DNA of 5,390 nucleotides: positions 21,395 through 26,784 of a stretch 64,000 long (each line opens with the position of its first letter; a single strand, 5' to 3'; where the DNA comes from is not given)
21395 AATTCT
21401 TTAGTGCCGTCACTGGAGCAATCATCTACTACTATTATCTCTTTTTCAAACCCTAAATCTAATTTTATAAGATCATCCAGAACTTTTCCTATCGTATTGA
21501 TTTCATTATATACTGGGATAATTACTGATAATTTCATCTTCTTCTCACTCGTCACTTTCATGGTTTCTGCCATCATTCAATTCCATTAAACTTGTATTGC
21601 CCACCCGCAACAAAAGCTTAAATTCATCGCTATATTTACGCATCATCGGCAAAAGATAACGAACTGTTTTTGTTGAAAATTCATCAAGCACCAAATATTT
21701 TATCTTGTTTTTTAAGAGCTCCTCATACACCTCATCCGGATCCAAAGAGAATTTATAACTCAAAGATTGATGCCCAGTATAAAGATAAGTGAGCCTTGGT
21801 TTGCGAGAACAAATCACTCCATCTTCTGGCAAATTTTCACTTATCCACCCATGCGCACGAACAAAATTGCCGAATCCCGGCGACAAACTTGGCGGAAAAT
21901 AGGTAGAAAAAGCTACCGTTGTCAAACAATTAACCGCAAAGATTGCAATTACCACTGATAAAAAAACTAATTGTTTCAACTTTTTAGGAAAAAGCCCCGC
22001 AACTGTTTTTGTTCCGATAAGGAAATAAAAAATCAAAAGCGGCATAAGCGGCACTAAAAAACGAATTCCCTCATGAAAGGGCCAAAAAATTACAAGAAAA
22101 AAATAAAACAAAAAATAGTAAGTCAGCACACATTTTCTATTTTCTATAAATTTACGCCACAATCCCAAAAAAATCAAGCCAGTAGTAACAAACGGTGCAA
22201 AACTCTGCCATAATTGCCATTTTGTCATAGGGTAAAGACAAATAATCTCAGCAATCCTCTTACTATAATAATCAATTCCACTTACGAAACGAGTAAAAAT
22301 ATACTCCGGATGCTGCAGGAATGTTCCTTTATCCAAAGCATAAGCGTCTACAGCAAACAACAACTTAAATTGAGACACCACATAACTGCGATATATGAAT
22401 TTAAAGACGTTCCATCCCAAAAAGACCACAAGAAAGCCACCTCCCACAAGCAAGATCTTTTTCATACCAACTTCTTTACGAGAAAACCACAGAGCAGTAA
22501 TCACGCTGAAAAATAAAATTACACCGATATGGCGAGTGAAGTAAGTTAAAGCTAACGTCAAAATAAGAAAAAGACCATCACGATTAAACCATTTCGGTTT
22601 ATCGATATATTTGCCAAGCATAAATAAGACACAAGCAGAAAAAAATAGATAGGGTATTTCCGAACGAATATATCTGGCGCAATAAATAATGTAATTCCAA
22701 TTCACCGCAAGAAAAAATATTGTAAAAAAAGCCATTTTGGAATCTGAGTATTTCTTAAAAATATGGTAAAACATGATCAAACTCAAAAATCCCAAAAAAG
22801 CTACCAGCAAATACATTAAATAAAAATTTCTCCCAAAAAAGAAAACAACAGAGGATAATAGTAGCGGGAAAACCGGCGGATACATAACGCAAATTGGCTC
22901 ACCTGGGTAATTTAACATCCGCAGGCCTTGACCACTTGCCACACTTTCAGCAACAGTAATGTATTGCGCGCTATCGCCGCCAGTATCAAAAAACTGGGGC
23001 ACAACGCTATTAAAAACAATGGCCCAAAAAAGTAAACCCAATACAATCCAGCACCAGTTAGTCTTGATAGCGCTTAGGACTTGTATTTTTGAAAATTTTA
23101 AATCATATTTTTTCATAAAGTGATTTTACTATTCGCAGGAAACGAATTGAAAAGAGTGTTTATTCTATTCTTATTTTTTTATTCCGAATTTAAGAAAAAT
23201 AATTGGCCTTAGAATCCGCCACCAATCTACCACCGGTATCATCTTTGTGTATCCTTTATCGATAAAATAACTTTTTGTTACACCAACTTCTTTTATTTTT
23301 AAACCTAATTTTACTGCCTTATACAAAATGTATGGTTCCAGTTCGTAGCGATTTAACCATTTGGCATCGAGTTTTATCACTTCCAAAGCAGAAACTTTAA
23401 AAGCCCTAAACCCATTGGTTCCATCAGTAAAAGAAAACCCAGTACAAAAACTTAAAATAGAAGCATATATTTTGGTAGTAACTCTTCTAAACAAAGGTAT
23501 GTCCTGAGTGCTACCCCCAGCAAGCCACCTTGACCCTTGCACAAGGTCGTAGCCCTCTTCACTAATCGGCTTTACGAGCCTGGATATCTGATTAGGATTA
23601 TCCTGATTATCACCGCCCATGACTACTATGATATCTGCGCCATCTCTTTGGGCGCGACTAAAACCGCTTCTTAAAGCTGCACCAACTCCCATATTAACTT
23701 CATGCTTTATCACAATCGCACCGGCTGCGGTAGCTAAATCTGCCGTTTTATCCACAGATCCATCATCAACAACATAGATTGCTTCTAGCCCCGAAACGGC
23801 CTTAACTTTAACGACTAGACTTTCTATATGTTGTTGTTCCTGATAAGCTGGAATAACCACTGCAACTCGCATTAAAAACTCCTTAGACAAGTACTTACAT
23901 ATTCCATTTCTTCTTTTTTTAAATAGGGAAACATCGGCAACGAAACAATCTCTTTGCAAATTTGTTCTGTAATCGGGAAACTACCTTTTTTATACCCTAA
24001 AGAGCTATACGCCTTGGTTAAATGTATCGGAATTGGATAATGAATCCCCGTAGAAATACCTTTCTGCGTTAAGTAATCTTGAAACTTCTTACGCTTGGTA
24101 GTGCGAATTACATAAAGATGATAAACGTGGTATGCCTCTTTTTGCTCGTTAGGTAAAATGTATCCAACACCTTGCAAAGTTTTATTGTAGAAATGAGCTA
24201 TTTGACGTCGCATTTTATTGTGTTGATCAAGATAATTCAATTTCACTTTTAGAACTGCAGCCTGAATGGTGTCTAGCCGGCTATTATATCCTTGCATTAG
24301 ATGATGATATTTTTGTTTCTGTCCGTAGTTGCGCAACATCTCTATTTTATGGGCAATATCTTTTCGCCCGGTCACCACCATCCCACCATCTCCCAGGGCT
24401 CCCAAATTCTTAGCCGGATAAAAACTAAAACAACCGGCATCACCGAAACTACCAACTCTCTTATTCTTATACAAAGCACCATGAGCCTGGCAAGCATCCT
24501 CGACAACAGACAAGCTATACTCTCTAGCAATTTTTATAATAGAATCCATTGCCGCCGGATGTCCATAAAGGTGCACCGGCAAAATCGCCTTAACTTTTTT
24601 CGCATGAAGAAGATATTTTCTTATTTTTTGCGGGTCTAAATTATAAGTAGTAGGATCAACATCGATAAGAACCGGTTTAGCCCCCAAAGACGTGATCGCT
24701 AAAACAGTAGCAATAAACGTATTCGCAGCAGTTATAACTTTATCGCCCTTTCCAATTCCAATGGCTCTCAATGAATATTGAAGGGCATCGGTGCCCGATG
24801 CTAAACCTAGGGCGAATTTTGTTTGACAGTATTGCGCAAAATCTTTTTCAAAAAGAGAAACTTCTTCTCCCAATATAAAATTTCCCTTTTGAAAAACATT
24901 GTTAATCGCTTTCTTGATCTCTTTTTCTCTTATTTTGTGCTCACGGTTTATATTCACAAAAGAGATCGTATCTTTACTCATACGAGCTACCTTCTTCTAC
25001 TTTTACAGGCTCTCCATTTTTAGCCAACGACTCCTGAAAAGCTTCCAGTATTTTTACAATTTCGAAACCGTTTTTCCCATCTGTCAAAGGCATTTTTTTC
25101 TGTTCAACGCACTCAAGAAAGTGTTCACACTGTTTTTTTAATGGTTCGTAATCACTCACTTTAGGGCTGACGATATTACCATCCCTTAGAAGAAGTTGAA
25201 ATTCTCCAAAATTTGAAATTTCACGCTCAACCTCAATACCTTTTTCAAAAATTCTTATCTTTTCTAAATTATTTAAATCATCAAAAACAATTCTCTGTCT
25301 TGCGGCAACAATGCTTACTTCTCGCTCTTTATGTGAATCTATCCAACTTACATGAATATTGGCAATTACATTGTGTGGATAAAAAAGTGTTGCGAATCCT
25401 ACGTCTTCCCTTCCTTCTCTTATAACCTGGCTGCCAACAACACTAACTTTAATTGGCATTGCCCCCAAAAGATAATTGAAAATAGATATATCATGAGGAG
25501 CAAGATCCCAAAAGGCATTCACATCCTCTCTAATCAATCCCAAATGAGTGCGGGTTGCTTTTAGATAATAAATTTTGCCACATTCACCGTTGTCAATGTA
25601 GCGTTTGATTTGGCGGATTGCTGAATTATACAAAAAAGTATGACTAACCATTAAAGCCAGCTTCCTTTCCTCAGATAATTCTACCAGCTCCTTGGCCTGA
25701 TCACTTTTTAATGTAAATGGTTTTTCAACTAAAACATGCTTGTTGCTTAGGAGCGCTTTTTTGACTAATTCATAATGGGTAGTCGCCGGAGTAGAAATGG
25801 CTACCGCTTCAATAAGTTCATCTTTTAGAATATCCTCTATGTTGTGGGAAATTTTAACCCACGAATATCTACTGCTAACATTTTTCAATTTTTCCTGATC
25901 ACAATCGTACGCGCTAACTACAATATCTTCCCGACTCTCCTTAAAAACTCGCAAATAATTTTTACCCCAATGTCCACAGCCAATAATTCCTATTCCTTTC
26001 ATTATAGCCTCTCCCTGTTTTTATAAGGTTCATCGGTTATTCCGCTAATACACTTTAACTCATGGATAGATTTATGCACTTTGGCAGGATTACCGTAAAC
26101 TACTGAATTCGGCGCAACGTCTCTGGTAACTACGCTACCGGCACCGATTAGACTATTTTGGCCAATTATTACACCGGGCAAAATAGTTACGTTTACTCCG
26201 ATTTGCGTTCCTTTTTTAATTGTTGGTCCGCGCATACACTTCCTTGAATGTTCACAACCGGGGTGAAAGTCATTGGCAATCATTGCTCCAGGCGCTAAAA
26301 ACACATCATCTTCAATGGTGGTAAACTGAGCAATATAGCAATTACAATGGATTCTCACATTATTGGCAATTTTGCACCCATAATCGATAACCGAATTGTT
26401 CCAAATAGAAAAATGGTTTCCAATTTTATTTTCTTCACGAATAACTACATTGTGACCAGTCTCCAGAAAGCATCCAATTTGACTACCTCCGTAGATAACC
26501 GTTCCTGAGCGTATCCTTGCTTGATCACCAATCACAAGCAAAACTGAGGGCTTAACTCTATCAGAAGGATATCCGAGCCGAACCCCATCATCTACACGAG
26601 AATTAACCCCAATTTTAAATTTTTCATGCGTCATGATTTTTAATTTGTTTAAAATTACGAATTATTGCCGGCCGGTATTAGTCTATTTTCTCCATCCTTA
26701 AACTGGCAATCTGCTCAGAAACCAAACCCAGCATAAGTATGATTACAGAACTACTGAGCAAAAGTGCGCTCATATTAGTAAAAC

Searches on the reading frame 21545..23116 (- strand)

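Call 30: search_protein_families(library=pfam, proteins=[window:21545-23116:-], max_evalue=0.001)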
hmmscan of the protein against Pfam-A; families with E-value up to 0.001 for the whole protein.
window:21545-23116:- (523 aa): 1 family
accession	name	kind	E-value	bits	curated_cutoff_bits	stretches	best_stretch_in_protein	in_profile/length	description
PF13231.12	PMT_2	-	1.4e-06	29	26.1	1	80-233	3-155/160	Dolichyl-phosphate-mannose-protein mannosyltransferase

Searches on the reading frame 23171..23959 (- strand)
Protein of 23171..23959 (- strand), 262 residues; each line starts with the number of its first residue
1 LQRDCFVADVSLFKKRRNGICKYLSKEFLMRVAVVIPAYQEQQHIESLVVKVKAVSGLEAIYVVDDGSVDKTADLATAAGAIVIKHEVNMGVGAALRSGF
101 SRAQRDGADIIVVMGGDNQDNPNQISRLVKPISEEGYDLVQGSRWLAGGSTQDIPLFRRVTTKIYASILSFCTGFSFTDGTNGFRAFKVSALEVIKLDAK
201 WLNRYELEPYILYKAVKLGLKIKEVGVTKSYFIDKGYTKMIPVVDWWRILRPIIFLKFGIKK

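Call 30: search_protein_families(library=pfam, proteins=[window:23171-23959:-], max_evalue=0.001)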
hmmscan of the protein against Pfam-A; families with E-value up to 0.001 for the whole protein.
window:23171-23959:- (262 aa): 2 families
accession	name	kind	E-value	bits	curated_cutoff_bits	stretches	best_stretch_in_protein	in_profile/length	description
PF00535.33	Glycos_transf_2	-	1.1e-24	87.7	23.3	1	34-194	2-166/168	Glycosyl transferase family 2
PF13641.12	Glyco_tranf_2_3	-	8.5e-07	29.6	27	1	31-150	2-129/230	Glycosyltransferase like family 2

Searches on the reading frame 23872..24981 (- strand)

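Call 30: search_protein_families(library=pfam, proteins=[window:23872-24981:-], max_evalue=0.001)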
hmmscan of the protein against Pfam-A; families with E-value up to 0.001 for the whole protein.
window:23872-24981:- (369 aa): 3 families
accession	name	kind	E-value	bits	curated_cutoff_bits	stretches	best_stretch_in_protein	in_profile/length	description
PF01041.23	DegT_DnrJ_EryC1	-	1.2e-117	393.6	19.8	1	19-366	4-359/360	DegT/DnrJ/EryC1/StrS aminotransferase family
PF01212.27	Beta_elim_lyase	-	7.5e-05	22.6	27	1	43-263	36-263/288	Beta-eliminating lyase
PF00266.25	Aminotran_5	-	0.00094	18.7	21.5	0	63-309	70-333/371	Aminotransferase class-V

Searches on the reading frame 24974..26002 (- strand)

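Call 30: search_protein_families(library=pfam, proteins=[window:24974-26002:-], max_evalue=0.001)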
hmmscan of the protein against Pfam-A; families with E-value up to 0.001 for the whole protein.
window:24974-26002:- (342 aa): 3 families
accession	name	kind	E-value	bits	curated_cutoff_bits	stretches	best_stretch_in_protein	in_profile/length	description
PF01408.29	GFO_IDH_MocA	-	2.3e-25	90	24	1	3-121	2-120/120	Oxidoreductase family, NAD-binding Rossmann fold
PF22725.1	GFO_IDH_MocA_C3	-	3.8e-14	53.2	27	1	129-234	1-119/124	GFO/IDH/MocA C-terminal domain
PF02894.22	GFO_IDH_MocA_C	-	1.2e-13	51.9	22.9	1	163-335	42-218/218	Oxidoreductase family, C-terminal alpha/beta domain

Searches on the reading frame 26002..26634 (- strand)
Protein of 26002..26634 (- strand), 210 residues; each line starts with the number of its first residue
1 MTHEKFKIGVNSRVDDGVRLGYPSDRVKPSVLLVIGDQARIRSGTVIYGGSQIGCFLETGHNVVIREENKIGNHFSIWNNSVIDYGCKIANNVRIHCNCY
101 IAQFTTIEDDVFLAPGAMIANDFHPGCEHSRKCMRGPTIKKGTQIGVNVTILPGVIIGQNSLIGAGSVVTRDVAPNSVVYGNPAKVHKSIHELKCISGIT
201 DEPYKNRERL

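Call 31: search_protein_families(library=pfam, proteins=[window:26002-26634:-], max_evalue=0.0001)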
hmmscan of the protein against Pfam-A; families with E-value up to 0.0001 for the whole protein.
window:26002-26634:- (210 aa): 3 families
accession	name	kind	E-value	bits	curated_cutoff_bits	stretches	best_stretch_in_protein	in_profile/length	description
PF00132.30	Hexapep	-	3.9e-23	80.5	27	3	136-171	1-36/36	Bacterial transferase hexapeptide (six repeats)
PF25084.1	LbH_EIF2B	-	2.4e-10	40.8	54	1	60-121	19-77/105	EIF2B subunit epsilon LbH domain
PF14602.12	Hexapep_2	-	1.1e-08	35.1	27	1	143-171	8-34/34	Hexapeptide repeat of succinyl-transferase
